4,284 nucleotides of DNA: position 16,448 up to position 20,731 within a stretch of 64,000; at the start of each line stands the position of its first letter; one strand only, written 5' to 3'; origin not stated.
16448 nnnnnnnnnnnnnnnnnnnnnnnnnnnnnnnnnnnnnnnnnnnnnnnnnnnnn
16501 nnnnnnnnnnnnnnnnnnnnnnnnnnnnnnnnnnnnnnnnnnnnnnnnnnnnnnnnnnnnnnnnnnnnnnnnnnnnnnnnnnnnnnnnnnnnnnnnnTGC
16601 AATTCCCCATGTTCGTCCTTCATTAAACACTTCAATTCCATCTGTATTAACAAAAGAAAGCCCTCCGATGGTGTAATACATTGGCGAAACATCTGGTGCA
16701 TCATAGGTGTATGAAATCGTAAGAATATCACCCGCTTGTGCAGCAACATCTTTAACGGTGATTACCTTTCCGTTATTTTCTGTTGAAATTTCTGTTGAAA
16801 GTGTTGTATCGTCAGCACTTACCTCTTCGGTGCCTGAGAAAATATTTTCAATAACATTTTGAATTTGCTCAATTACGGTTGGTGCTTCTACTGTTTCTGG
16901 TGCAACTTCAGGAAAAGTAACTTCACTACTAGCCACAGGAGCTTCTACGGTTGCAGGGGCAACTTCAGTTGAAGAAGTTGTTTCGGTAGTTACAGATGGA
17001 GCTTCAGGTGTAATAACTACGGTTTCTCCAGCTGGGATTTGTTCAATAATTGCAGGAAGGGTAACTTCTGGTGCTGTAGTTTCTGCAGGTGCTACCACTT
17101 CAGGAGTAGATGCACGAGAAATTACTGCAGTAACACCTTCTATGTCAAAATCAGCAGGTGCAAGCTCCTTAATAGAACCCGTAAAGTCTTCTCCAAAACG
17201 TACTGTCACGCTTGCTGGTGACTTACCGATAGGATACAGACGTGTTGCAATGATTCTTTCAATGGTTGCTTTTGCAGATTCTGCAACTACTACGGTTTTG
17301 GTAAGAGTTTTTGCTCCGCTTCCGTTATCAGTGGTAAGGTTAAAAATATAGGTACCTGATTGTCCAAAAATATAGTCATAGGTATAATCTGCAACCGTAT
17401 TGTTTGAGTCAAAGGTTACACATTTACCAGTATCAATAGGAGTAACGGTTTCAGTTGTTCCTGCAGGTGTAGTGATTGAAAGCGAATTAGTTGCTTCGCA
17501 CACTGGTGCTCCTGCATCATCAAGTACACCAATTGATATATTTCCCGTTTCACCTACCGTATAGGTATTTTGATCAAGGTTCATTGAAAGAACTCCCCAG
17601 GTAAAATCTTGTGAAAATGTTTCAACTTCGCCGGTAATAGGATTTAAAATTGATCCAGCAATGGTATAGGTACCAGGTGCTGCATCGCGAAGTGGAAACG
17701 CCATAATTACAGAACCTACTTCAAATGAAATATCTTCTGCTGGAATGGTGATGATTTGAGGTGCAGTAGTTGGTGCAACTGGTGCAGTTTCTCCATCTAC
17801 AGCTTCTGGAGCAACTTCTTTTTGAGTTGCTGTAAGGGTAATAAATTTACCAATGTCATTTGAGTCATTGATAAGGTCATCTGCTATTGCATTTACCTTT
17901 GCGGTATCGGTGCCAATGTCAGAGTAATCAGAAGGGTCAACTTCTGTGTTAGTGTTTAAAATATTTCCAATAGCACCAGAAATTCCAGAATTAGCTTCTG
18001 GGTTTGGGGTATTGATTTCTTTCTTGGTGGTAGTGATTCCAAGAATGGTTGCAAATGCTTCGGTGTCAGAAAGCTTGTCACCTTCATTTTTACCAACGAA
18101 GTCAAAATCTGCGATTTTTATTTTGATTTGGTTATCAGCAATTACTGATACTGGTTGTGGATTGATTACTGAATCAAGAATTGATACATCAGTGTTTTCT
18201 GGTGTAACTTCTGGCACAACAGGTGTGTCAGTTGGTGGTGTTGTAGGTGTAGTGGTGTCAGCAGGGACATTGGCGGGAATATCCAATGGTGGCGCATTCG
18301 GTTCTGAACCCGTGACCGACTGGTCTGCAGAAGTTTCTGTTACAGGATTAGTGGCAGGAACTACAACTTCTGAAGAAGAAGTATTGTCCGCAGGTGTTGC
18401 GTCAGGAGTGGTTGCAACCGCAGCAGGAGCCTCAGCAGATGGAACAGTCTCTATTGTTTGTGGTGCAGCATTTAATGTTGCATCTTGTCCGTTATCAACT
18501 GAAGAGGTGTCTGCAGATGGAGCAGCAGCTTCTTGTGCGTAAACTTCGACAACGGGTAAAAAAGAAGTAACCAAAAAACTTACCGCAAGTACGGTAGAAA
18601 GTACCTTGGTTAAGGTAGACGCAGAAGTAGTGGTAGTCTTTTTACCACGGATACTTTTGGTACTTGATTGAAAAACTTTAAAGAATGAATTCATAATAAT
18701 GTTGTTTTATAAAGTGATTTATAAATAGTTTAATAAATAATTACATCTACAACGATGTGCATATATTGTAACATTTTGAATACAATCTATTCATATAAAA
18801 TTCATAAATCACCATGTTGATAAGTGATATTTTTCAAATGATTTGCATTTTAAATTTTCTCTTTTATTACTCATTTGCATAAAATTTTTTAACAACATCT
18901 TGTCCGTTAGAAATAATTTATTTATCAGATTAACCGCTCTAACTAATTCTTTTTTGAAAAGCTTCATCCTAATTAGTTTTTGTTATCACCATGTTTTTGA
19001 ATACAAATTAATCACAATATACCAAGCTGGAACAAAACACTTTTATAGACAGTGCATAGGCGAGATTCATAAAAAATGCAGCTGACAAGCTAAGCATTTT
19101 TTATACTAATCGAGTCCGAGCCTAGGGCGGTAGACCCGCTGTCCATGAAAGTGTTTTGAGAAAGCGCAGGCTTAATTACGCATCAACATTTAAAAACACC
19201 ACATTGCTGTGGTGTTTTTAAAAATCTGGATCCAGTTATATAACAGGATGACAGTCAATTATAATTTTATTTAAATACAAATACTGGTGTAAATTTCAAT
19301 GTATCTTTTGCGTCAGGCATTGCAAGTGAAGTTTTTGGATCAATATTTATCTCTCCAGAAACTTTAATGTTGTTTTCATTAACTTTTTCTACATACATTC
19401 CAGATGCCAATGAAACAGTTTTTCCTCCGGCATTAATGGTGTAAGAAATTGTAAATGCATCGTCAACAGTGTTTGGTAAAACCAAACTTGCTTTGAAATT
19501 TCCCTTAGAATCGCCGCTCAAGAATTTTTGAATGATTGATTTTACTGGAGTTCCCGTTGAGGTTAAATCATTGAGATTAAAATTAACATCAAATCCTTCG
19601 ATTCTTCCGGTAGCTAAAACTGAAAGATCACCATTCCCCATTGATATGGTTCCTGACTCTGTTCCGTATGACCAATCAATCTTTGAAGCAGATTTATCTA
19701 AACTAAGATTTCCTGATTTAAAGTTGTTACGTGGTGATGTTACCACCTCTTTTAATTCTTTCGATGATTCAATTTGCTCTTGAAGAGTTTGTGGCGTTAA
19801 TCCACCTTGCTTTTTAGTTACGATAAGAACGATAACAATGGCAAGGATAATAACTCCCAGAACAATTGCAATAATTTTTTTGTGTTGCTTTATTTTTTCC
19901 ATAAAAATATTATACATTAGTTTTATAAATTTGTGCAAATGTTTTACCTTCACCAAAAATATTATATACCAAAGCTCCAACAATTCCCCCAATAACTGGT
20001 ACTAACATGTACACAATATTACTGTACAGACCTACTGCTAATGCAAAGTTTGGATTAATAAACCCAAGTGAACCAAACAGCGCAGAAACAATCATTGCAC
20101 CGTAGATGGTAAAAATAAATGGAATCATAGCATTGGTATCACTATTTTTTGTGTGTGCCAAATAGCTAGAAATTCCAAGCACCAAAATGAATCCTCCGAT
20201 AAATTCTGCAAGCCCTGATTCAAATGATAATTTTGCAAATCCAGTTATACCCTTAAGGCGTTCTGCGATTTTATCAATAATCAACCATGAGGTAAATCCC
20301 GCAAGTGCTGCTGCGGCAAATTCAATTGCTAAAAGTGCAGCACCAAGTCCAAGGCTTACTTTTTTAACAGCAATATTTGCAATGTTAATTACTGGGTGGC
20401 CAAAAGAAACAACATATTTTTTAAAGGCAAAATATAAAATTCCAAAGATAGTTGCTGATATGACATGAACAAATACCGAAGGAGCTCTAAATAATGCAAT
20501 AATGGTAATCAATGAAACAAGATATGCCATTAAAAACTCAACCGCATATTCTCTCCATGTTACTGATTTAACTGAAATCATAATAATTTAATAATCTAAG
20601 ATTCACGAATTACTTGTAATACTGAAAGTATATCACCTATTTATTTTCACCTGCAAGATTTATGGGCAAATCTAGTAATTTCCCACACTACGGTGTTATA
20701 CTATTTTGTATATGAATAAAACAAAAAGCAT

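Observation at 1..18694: Giant (>6,200 aa, still incomplete) secreted surface protein hidden from the ORF track because its stop codon lies outside the window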

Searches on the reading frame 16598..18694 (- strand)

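Call 11: search_protein_families(library=pfam, proteins=[window:16598-18694:-], max_evalue=10)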
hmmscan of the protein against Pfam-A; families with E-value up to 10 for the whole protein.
window:16598-18694:- (699 aa): 2 families
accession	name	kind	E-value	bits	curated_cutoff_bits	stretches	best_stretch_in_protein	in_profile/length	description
PF05688.17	BIg21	-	0.0028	18.6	27.4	1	381-474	1-97/109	Bacterial Immunoglobulin-like 21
PF18911.6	PKD_4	-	0.016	15.7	27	1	427-470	40-83/85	PKD domain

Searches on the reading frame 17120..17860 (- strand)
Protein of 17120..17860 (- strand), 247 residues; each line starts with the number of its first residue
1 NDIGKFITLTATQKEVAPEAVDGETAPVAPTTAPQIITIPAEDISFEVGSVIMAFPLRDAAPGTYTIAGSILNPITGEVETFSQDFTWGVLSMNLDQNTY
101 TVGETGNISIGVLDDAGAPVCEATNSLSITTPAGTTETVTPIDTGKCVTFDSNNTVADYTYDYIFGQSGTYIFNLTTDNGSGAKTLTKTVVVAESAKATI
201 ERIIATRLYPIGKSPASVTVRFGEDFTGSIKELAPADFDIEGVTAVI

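Call 79: search_protein_families(library=pfam, proteins=[window:17120-17860:-], max_evalue=1)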
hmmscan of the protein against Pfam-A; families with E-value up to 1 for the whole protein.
window:17120-17860:- (247 aa): 6 families
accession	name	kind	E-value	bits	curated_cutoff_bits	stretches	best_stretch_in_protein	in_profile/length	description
PF05688.17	BIg21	-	0.00083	20.3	27.4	1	103-197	1-98/109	Bacterial Immunoglobulin-like 21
PF18911.6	PKD_4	-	0.012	16.1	27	1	149-192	40-83/85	PKD domain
PF01835.25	MG2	-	0.065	14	32.8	1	95-152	6-63/96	MG2 domain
PF23616.1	Ig_GEX2_N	-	0.15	12.7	27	1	94-179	8-93/105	GEX2 N-terminal Ig-like domain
PF09134.16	Invasin_D3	-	0.6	11.1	33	1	105-147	21-63/98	Invasin, domain 3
PF12160.13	Fibrinogen_aC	-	0.82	10.1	22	1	175-204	10-39/68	Fibrinogen alpha C domain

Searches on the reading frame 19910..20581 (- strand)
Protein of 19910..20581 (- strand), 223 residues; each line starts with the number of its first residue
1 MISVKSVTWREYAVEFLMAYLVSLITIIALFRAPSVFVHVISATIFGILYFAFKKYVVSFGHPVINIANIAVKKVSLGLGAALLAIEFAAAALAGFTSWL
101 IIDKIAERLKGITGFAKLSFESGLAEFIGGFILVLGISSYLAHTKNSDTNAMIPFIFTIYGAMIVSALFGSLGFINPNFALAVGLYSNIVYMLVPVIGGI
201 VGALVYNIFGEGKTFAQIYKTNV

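Call 22: find_encoding_contigs(protein=window:19910-20581:-, flank=10000, max_places=3)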
Protein window:19910-20581:- (223 aa): no gene with exactly this product is on record in the collection.

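Call 61: search_protein_families(library=pfam, proteins=[window:19910-20581:-], max_evalue=0.001)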
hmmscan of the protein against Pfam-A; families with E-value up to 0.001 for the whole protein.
window:19910-20581:- (223 aa): 0 families
